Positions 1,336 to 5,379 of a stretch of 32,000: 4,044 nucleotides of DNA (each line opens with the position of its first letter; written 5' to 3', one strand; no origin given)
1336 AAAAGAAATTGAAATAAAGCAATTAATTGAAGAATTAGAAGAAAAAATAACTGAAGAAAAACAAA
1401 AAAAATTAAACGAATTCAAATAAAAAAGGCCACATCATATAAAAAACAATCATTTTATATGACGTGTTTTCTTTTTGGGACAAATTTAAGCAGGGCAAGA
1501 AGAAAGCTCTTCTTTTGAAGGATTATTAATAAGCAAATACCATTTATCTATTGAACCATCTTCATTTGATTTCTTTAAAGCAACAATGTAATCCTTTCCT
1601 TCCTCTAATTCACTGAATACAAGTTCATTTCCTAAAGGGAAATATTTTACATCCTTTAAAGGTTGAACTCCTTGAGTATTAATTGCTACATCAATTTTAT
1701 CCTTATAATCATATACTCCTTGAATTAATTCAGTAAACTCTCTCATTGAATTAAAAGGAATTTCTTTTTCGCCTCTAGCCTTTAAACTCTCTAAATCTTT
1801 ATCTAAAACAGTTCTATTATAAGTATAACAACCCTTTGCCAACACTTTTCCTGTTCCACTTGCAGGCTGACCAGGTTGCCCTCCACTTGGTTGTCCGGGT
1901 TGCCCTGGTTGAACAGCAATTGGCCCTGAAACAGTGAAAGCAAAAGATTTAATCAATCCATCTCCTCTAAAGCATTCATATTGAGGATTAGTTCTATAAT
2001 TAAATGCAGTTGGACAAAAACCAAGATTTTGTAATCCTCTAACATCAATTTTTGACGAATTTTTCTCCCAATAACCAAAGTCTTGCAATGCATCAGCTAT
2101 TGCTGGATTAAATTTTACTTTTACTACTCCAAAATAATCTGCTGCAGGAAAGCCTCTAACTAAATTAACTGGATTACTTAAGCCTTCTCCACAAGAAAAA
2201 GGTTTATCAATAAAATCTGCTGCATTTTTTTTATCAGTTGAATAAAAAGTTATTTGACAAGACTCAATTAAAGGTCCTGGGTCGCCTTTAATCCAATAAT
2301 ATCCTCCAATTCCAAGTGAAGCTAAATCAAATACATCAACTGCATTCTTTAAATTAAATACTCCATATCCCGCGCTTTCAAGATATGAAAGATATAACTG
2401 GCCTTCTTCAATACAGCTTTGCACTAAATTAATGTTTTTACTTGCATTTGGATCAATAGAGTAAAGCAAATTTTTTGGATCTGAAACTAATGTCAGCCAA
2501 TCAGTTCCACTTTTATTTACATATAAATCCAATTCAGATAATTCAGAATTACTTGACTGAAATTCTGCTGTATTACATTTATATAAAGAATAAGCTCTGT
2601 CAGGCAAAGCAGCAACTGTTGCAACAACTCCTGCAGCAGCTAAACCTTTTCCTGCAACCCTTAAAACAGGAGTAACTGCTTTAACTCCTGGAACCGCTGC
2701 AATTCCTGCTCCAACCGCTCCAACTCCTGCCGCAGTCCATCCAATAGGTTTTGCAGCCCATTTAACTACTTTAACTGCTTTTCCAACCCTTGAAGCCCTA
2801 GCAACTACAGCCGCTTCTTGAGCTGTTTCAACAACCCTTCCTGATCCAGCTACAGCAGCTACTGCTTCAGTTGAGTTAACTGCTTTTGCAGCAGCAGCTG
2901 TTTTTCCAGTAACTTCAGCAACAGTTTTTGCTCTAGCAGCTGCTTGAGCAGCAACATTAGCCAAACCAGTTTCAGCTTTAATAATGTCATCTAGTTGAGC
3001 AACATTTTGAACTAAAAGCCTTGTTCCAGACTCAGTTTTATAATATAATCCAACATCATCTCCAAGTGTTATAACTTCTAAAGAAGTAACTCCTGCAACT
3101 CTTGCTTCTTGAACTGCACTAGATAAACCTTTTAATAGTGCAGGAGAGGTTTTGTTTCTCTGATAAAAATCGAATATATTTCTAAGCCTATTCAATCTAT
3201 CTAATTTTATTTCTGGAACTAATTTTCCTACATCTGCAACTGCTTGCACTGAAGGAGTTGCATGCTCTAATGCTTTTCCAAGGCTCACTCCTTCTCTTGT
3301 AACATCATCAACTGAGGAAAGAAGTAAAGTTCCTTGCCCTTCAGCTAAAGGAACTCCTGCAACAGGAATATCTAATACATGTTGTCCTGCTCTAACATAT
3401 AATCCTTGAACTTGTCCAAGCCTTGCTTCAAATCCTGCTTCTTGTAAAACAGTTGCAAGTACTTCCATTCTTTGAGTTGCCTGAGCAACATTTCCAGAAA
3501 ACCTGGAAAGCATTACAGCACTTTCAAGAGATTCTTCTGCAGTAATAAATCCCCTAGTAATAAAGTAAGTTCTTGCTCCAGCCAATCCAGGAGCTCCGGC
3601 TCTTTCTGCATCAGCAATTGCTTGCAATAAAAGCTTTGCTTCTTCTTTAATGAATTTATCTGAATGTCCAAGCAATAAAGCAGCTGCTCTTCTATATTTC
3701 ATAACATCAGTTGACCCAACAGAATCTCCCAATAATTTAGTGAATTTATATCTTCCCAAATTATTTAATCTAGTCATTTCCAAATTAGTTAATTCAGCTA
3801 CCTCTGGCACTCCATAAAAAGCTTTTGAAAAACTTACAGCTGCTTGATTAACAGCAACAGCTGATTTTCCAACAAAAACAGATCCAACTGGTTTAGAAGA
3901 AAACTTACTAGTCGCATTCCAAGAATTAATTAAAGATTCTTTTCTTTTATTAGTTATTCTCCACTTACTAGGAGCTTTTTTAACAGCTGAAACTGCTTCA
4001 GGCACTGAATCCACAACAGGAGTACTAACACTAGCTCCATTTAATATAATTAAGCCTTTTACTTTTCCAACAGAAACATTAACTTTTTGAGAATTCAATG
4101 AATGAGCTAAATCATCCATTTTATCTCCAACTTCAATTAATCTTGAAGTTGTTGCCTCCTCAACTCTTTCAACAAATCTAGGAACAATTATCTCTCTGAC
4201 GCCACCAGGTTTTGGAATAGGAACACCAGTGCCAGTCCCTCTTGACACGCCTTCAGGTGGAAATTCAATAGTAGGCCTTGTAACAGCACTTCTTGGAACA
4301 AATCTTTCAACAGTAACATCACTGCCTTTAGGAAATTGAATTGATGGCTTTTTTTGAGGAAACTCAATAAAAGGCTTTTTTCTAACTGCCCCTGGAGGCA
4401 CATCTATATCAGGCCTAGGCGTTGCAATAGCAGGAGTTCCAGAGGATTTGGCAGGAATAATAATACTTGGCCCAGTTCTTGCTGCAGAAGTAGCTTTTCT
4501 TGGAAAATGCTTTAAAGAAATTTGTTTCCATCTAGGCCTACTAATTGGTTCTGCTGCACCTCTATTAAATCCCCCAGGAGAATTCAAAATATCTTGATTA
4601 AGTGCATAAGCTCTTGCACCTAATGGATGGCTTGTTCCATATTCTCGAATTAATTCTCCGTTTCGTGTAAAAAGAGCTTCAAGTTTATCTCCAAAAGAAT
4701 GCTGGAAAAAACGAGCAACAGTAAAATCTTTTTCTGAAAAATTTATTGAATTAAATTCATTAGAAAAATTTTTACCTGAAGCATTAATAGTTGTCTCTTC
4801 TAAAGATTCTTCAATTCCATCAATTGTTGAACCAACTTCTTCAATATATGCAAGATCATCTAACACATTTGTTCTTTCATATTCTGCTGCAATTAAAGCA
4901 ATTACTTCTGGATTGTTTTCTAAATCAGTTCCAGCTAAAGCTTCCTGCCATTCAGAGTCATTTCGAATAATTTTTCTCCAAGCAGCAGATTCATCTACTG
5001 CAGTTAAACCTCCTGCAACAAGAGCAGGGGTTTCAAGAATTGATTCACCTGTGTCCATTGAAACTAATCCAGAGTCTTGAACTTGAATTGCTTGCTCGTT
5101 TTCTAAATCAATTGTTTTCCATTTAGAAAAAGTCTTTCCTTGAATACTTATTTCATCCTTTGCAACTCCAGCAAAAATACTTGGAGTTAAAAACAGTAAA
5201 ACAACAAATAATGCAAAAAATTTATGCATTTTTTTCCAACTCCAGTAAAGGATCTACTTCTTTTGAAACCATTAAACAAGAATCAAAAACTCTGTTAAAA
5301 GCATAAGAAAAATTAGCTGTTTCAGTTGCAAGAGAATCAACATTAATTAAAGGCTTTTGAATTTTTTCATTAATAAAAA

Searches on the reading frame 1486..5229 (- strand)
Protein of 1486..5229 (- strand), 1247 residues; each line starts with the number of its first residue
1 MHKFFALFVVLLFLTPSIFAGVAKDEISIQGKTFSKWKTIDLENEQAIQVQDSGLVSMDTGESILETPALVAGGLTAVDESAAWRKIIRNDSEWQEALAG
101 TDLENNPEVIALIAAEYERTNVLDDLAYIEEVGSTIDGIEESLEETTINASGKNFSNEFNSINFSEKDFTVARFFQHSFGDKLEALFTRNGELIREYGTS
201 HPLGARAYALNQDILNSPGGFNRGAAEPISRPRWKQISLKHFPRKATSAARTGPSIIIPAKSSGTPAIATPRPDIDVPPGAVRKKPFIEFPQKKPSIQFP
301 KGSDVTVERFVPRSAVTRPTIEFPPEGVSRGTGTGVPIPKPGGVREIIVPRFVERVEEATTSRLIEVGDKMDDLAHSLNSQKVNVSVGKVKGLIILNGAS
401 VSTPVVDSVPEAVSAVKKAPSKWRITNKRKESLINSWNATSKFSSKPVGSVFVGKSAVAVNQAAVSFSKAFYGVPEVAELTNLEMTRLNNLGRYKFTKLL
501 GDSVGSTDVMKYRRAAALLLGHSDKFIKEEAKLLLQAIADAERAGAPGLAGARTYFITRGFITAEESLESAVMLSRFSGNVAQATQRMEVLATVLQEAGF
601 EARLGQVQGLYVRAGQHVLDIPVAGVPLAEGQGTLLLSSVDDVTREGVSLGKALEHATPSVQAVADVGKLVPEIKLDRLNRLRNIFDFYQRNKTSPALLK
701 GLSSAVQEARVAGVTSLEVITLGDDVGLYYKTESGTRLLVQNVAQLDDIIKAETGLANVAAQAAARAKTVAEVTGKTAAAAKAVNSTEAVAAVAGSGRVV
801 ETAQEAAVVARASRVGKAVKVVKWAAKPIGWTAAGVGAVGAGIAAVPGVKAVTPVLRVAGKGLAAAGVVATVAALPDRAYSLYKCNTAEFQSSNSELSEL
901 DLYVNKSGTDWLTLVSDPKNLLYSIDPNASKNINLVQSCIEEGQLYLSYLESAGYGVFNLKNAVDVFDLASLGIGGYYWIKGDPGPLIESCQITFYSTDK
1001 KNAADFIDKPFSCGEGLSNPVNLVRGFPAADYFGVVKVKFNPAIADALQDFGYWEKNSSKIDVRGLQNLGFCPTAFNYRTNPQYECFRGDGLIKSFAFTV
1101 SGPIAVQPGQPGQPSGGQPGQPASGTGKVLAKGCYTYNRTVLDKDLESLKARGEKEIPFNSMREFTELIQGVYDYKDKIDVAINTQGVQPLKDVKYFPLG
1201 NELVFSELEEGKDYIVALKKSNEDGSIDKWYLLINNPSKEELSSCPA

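Call 7: search_protein_families(library=pfam, proteins=[window:1486-5229:-], max_evalue=1)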
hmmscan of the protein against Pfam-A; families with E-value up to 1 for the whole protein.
window:1486-5229:- (1247 aa): 2 families
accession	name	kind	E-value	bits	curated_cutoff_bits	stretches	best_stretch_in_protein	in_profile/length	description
PF09636.16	XkdW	-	0.00066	19.8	24.6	1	1204-1244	8-47/57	XkdW protein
PF19713.4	DUF6208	-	0.23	10.7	25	0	929-1000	233-304/316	Family of unknown function (DUF6208)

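Call 8: search_solved_structures(query=window:1486-5229:-, max_evalue=1)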
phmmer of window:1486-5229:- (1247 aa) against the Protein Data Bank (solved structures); distinct sequences matched with E-value up to 1: 1.
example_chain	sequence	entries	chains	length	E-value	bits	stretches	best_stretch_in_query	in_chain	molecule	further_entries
24pi_A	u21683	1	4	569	0.41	11.3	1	564-649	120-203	Ancestral acetolactate synthase, catabolic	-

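Call 9: find_homologous_proteins(query=window:1486-5229:-, max_evalue=0.001)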
Query window:1486-5229:- (1247 aa): 1 proteins with E <= 0.001 among 8000 candidates.
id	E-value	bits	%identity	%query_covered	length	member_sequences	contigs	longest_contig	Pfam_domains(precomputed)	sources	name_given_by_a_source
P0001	0.0e+0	2773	100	100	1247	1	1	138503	-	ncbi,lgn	-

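Call 11: find_encoding_contigs(protein=P0001, flank=10000, max_places=3)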
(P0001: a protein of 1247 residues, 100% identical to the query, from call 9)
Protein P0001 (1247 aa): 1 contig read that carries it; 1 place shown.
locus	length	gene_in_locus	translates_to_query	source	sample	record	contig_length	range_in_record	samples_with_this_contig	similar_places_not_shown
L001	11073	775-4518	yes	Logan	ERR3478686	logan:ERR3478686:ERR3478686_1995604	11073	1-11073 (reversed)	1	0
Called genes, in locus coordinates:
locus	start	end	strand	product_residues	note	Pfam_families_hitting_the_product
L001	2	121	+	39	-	?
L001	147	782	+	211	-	-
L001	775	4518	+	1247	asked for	-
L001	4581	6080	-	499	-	-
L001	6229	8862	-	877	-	-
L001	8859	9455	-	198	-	-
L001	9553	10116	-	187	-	PF12844:HTH_19 (faint), PF01381:HTH_3, PF00571:CBS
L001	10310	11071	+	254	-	?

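Call 14: search_protein_families(library=phrogs, proteins=[window:1486-5229:-], max_evalue=0.1)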
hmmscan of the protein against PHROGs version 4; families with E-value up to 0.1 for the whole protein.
window:1486-5229:- (1247 aa): 0 families

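Call 15: search_protein_families(library=ncbifam, proteins=[window:1486-5229:-], max_evalue=0.1)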
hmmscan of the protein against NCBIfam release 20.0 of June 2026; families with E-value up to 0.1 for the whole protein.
window:1486-5229:- (1247 aa): 0 families

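Call 24: search_protein_representatives(protein=window:1489-5088:-)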
Query: 1200 residues. Proteins with E-value up to 0.001 (for the whole library): 1; up to 1e-10: 1; up to 1e-30: 1. The best 1 are listed.
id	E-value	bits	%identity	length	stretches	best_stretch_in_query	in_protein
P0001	0.0e+00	2665.2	100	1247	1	1-1200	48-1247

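Call 28: find_homologous_proteins(query=A1, max_evalue=0.01)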
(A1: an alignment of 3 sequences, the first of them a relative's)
Query A1 (3 sequences) (205 aa, profile of the alignment): 2 proteins with E <= 0.01 among 8000 candidates.
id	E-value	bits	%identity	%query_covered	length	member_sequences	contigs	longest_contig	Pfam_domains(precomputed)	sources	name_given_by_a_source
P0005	6.8e-104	364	100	100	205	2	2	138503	-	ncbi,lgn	-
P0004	1.8e-78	281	39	21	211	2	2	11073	-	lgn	-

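Call 36: find_related_loci(query=P0001, collection=metagenome_contigs, flank=10000)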
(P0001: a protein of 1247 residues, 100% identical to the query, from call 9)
Query P0001 (1247 aa) in metagenome_contigs; peptide patterns used: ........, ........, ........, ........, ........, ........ (x = any residue, [..] = any of these).
132 stretches matched a pattern, but none encodes a relative of the query by tblastn (E <= 1e-3).

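Call 38: find_homologous_proteins(query=P0002, max_evalue=0.01)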
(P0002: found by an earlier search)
Query P0002 (890 aa): 1 proteins with E <= 0.01 among 8000 candidates.
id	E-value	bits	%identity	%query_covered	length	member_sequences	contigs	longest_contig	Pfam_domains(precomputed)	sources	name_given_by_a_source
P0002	0.0e+0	1993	100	100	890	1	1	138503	-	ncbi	-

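Call 39: search_dna_similar(query=P0001, collection=phages, mode=protein, max_evalue=0.01)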
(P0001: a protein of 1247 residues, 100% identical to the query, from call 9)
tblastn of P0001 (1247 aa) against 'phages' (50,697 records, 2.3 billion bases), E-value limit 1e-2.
No match.

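Call 54: predict_structure(protein=window:1489-5088:-)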
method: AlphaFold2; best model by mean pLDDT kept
length: 1200 residues; sequences in the alignment: 1
mean_pLDDT: 36.5   pTM: 0.26
mean pLDDT of the five models: 36.5, 28.4, 25.3, 24.9, 24.7
residues with pLDDT >= 90: 0; 70-90: 6; 50-70: 70; < 50: 1124
segments of 3 or more residues with pLDDT < 50: 1-53, 57-135, 169-474, 476-480, 493-501, 503-505, 507-515, 519-521, 523-538, 541-548, 550-553, 555-651, 653-655, 657-659, 661-666, 698-1001, 1003-1119, 1125-1200
pLDDT, mean of each block of 10 residues (from residue 1): 28 34 37 40 44 47 42 40 37 35 33 34 37 54 67 63 57 37 26 26 28 27 28 31 29 27 26 29 28 27 26 24 26 26 25 26 29 27 27 28 23 23 30 34 36 36 40 43 52 44 47 47 42 45 48 44 42 28 29 29 34 35 35 40 42 48 47 50 53 49 42 42 41 38 36 33 34 35 37 38 40 37 35 36 32 30 35 35 40 44 40 33 32 34 41 42 43 34 36 43 43 37 25 28 24 24 29 28 23 31 40 45 46 35 36 36 45 46 46 38
secondary structure, 60 per line:
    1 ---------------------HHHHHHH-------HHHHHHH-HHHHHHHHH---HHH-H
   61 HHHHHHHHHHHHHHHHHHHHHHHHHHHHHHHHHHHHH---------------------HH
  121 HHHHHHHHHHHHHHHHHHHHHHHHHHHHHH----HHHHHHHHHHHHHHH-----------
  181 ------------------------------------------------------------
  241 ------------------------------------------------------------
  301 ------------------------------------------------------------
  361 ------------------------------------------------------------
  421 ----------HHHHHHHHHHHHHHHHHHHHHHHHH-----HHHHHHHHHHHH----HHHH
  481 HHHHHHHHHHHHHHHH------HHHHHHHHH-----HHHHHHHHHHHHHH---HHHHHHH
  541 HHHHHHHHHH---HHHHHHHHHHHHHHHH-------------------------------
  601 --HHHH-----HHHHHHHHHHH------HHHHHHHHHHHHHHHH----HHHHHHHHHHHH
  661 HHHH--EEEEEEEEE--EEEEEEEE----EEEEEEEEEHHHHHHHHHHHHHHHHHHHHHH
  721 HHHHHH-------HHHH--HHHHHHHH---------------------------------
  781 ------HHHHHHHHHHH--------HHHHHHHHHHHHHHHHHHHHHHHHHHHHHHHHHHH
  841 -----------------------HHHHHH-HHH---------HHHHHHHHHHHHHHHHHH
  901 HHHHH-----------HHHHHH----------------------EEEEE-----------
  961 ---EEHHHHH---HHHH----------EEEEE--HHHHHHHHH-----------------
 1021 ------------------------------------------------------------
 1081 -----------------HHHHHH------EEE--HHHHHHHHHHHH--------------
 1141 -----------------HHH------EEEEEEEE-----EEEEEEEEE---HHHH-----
elements in order (helices of 4 or more, strands of 3 or more residues): H22-28 H36-42 H44-52 H60-97 H119-150 H155-169 H431-455 H461-472 H477-496 H503-511 H517-530 H534-550 H554-569 H603-606 H612-622 H629-644 H649-664 E667-675 E678-685 E690-698 H699-726 H734-737 H740-747 H787-797 H806-840 H864-869 H883-905 H917-922 E945-949 H966-970 H974-977 E988-992 H995-1003 H1098-1103 E1110-1112 H1115-1126 E1167-1174 E1180-1188 H1192-1195

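Call 63: find_related_loci(query=P0001, collection=viral_contigs, flank=5000)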
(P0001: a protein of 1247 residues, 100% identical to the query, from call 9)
Query P0001 (1247 aa) in viral_contigs; peptide patterns used: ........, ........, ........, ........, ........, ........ (x = any residue, [..] = any of these).
14 stretches matched a pattern, but none encodes a relative of the query by tblastn (E <= 1e-3).

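Call 64: search_protein_families(library=padloc, proteins=[window:1486-5229:-], max_evalue=0.01)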
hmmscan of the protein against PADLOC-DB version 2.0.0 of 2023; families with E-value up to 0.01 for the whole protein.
window:1486-5229:- (1247 aa): 0 families

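Call 70: find_related_loci(query=A1, collection=metagenome_contigs, flank=10000)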
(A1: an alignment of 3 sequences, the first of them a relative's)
Query A1 (205 aa) in metagenome_contigs; peptide patterns used: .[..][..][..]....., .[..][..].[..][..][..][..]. (x = any residue, [..] = any of these).
474 stretches matched a pattern, but none encodes a relative of the query by tblastn (E <= 1e-3).

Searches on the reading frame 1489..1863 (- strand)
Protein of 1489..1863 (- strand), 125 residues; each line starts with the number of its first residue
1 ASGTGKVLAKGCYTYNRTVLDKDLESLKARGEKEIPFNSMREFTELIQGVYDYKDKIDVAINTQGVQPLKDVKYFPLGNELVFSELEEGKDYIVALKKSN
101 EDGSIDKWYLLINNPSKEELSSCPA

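Call 56: search_protein_families(library=pfam, proteins=[window:1489-1863:-], max_evalue=10)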
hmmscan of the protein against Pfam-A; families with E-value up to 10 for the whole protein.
seq(125 aa): 1 family
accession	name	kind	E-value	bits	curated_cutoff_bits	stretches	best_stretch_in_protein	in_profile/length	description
PF09636.16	XkdW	-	3.7e-05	23.8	24.6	1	82-122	8-47/57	XkdW protein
